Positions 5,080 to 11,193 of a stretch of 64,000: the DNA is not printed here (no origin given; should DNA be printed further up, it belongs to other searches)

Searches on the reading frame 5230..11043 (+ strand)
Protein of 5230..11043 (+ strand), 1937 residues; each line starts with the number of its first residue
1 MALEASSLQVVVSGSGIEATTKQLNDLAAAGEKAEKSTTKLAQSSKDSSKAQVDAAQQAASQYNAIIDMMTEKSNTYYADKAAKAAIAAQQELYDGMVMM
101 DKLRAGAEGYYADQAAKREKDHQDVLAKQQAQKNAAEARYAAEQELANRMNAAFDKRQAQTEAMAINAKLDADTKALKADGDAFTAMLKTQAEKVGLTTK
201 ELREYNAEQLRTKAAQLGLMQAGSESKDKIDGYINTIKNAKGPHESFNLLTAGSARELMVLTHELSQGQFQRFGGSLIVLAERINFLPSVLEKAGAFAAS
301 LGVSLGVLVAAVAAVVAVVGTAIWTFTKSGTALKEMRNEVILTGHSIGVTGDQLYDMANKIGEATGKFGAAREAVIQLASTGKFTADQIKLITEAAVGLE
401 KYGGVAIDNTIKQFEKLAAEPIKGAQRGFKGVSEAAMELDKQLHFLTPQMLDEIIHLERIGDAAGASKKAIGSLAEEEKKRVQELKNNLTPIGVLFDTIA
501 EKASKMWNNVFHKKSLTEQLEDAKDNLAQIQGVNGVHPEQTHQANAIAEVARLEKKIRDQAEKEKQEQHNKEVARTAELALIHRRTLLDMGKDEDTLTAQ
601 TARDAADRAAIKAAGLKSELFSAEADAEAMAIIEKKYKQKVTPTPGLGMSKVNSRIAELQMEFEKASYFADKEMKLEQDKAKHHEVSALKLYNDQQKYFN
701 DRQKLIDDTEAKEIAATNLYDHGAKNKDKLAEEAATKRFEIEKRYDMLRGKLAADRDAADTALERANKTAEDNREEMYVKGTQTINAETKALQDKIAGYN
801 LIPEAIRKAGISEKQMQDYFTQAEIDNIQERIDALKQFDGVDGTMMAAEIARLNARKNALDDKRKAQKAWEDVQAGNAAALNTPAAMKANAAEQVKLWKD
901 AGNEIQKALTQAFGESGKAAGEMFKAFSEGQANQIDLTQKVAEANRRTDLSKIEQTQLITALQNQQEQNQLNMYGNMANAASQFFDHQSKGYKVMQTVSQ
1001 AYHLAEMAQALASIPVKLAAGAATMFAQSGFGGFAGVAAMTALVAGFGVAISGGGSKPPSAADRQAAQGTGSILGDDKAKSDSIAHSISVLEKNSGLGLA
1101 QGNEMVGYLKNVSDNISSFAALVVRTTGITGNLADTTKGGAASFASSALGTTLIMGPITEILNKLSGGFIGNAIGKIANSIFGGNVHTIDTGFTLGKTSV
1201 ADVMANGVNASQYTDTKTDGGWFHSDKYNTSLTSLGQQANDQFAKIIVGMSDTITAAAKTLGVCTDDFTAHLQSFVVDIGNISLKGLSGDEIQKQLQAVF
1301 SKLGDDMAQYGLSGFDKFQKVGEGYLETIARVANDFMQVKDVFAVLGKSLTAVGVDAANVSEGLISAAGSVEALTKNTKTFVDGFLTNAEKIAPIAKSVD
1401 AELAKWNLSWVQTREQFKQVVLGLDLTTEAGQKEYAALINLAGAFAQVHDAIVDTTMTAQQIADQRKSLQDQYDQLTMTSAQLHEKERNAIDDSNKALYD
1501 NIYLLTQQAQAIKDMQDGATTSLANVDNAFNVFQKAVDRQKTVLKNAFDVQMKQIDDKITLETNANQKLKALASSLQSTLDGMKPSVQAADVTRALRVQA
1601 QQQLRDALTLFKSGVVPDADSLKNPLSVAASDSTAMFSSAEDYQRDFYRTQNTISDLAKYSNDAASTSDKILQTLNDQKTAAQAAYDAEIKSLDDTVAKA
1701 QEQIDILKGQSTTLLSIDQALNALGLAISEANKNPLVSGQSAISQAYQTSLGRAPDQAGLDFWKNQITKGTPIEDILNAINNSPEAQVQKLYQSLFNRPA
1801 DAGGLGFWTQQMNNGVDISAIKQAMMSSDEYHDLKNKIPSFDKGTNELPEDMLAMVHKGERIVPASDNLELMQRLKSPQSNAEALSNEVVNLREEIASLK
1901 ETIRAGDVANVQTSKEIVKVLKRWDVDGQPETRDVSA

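Call 12: search_dna_similar(query=window:5230-11043:+, collection=phages, mode=protein, max_rows=20)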
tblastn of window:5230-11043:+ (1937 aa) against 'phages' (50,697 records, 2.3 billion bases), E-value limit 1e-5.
Records with a match: 892; places in all: 892; records where one place covers at least 80% of the query: 0.
Best place of each record, by identity: <60% 892.
By first word of the organism name: Klebsiella 274; Escherichia 172; Vibrio 126; Pseudomonas 92; Ralstonia 65; Shigella 25; Salmonella 21; Campylobacter 19; Enterobacteria 18; Xanthomonas 17; and 24 more.
By host as written in the record: - 216; Klebsiella pneumoniae 130; Ralstonia solanacearum 51; Escherichia coli 49; Pseudomonas aeruginosa 44; Campylobacter jejuni 19; Pseudomonas aeruginosa PA14 15; Citrobacter freundii 13; and 202 more.
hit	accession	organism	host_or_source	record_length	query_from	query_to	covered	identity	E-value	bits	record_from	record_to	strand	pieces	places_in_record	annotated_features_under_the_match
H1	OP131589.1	Acidovorax phage Aval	Acidovorax valerianellae GBBC 3043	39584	1154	1900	39%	25.5%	2e-31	141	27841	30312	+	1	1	tail length tape-measure protein H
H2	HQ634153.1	Salicola phage CGphi29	Salicola sp. M5 MPN 10^-2 23B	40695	1051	1763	37%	25.0%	5e-39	167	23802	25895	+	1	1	hypothetical protein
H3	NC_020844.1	Salicola phage CGphi29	Salicola sp. M5 MPN 10^-2 23B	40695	1051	1763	37%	25.0%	5e-39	167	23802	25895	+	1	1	tail length tape measure protein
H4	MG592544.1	Vibrio phage 1.177.O._10N.286.45.E10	Vibrio sp. F12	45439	906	1441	28%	25.7%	5e-18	98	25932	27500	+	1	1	hypothetical protein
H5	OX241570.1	Vibrio phage 230E39-1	Seawater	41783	1046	1471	22%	29.2%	1e-26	125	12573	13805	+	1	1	coil containing protein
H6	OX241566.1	Vibrio phage 137E35-1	Seawater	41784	1046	1471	22%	29.2%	1e-26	125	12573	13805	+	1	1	coil containing protein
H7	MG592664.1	Vibrio phage 2.095.A._10N.286.46.E10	Vibrio sp. F12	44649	980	1441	24%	26.5%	8e-20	103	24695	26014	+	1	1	coil containing protein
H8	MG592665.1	Vibrio phage 2.095.B._10N.286.46.E10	Vibrio sp. F12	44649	980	1441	24%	26.5%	8e-20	103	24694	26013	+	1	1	coil containing protein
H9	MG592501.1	Vibrio phage 1.127.O._10N.286.52.E12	Vibrio lentus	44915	979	1441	24%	26.3%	9e-23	113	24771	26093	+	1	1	coil containing protein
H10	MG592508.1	Vibrio phage 1.137.O._10N.261.46.B5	Vibrio lentus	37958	979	1441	24%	26.3%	2e-22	112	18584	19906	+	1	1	coil containing protein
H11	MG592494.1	Vibrio phage 1.119.O._10N.261.51.A9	Vibrio lentus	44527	979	1441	24%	26.1%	5e-21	107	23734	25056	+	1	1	coil containing protein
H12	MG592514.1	Vibrio phage 1.143.O._10N.261.55.C8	Vibrio lentus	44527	979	1441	24%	26.1%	5e-21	107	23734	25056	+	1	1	TMhelix containing protein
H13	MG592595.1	Vibrio phage 1.231.O._10N.261.49.F8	Vibrio lentus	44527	979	1441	24%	26.1%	5e-21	107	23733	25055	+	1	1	TMhelix containing protein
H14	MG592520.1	Vibrio phage 1.151.O._10N.222.46.B1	Vibrio splendidus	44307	1031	1440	21%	29.1%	4e-24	117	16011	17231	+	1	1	coil containing protein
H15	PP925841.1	Escherichia phage HannyBb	Escherichia coli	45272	184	584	21%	28.7%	4e-26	124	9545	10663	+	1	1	tail length tape measure protein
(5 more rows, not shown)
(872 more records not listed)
